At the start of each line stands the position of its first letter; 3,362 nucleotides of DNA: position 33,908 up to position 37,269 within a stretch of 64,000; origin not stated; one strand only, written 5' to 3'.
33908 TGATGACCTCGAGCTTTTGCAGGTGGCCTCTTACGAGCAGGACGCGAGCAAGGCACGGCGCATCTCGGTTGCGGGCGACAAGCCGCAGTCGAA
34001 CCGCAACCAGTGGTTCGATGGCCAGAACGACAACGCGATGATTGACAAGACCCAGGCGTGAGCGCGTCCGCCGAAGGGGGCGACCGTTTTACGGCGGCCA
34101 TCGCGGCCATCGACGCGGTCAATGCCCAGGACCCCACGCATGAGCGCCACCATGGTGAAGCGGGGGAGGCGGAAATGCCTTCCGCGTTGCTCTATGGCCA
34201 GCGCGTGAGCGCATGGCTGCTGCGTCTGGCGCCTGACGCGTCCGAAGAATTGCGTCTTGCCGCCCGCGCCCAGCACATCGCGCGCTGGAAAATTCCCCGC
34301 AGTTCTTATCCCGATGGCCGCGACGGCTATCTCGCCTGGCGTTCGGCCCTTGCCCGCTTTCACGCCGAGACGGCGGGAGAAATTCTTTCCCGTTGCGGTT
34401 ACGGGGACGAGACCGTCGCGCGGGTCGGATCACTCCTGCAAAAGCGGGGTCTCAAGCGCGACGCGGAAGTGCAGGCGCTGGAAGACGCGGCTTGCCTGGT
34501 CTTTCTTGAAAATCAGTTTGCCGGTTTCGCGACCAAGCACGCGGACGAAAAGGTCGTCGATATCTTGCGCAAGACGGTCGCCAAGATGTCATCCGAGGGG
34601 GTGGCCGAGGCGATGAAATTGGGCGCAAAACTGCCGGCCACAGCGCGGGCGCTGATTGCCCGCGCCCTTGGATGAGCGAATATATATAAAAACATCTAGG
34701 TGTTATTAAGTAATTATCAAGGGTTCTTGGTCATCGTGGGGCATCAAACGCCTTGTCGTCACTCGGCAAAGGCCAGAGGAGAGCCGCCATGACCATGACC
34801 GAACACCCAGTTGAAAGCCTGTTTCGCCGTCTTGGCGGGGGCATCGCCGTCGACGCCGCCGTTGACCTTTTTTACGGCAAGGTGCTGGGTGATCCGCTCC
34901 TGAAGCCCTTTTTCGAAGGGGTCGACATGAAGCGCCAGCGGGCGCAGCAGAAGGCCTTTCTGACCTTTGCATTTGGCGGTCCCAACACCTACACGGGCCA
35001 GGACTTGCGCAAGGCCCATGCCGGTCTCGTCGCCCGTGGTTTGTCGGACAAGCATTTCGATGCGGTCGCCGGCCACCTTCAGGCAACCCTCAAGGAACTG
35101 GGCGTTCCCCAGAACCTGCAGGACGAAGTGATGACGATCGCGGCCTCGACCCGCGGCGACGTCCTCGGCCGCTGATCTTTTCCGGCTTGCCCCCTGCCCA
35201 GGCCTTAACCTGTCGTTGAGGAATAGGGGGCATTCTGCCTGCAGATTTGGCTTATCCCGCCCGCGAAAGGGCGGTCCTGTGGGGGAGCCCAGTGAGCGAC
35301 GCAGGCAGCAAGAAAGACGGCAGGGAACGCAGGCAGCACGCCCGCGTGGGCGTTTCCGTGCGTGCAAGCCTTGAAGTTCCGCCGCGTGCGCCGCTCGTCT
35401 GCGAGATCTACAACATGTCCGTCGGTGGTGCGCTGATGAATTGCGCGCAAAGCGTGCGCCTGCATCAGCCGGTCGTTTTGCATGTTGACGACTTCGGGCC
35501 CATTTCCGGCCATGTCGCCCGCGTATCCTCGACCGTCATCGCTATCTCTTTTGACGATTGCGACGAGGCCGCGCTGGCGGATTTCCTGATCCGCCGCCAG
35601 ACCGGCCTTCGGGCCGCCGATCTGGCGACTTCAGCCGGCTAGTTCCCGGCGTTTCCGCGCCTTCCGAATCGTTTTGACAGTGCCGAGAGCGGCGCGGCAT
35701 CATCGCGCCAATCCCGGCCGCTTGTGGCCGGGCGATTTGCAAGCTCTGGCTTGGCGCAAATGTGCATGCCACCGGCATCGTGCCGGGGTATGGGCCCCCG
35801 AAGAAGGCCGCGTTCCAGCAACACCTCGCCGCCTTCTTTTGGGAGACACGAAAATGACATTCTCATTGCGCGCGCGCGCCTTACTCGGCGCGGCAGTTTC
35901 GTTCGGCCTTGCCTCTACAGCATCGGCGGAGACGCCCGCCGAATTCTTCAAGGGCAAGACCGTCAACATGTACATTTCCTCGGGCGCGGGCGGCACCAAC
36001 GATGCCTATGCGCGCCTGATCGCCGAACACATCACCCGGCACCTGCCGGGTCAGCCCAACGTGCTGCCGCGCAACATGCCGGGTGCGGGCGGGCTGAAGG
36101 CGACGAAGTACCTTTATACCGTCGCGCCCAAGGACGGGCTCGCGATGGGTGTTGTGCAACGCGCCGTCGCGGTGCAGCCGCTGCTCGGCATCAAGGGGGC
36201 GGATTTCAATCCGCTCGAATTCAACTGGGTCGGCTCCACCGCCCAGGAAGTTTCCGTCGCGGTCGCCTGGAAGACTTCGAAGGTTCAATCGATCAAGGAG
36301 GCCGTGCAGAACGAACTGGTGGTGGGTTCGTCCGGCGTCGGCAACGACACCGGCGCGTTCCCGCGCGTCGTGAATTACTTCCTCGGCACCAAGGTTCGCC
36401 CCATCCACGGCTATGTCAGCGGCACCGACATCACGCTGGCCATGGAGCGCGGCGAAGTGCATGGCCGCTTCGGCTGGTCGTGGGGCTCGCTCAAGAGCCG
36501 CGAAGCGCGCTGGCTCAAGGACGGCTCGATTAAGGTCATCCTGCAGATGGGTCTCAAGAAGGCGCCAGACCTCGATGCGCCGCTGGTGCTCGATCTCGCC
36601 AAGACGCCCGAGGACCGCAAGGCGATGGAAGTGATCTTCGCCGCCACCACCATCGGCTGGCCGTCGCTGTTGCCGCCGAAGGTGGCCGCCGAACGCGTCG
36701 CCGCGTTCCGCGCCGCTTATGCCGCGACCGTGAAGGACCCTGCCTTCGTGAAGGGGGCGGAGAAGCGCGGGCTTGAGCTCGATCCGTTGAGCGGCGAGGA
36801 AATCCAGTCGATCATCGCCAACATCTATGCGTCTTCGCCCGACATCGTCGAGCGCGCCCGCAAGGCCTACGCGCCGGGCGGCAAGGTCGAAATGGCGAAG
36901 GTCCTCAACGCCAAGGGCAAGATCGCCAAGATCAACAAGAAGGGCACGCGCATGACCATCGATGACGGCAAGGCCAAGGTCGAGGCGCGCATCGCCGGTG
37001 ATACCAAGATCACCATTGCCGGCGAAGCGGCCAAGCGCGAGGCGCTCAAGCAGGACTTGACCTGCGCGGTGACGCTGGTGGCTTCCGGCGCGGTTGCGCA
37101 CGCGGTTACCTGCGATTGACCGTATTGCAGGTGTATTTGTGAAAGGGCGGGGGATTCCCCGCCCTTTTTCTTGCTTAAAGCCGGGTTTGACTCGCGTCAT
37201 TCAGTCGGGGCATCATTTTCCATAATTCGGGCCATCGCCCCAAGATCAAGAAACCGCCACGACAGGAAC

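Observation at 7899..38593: Five Bug/TctC binding proteins carry a conserved, apparently uncharacterised C-terminal two-Cys module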

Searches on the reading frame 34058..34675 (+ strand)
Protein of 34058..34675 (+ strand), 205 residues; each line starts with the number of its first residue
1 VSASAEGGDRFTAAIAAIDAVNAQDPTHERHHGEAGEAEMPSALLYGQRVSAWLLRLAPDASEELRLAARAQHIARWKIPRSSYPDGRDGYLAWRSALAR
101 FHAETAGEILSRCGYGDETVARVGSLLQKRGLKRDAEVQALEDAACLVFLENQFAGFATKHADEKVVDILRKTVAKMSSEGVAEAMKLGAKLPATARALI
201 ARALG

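Call 37: search_protein_families(library=pfam, proteins=[window:34058-34675:+], max_evalue=0.001)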
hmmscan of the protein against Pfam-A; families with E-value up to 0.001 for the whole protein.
window:34058-34675:+ (205 aa): 1 family
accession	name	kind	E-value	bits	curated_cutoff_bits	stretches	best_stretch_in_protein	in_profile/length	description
PF13875.12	DUF4202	-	2.3e-71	239.9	35.1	1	13-200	2-183/183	Domain of unknown function (DUF4202)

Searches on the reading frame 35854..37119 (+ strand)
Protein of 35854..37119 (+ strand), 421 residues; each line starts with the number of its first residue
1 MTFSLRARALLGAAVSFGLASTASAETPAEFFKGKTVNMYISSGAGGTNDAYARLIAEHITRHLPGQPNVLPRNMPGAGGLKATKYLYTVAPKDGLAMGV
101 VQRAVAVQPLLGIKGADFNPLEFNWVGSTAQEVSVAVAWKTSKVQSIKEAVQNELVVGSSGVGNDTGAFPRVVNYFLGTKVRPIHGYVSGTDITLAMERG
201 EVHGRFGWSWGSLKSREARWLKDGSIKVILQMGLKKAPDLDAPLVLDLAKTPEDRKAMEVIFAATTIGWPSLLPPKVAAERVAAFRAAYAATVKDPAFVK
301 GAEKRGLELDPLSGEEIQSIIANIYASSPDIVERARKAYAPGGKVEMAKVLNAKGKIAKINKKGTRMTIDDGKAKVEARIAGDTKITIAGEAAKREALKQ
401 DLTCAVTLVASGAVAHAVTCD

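Call 10: search_protein_families(library=pfam, proteins=[window:35854-37119:+], max_evalue=1)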
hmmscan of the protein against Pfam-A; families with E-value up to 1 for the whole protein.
window:35854-37119:+ (421 aa): 2 families
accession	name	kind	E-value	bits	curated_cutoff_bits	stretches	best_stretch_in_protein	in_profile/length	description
PF03401.19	TctC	-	0.00045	20.2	27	1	53-152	2-98/274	Tripartite tricarboxylate transporter family receptor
PF14192.12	DUF4314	-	0.029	14.8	27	1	330-371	3-43/69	Domain of unknown function (DUF4314)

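Call 13: search_protein_families(library=ncbifam, proteins=[window:35854-37119:+], max_evalue=1)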
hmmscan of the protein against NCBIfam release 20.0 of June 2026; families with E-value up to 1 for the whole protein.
window:35854-37119:+ (421 aa): 0 families

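Call 15: find_encoding_contigs(protein=window:35854-37119:+, flank=10000, max_places=4)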
Protein window:35854-37119:+ (421 aa): no gene with exactly this product is on record in the collection.

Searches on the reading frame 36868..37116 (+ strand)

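Call 12: search_protein_families(library=pfam, proteins=[window:36868-37116:+], max_evalue=10)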
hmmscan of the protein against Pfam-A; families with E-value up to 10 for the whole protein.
seq(83 aa): 2 families
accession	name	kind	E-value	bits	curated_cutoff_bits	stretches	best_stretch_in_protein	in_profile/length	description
PF07076.17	DUF1344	-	0.052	13.8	23.1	1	15-35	4-24/60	Protein of unknown function (DUF1344)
PF18041.7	MapZ_EC1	-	0.11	13.2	33.1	1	13-68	73-127/129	MapZ extracellular domain 1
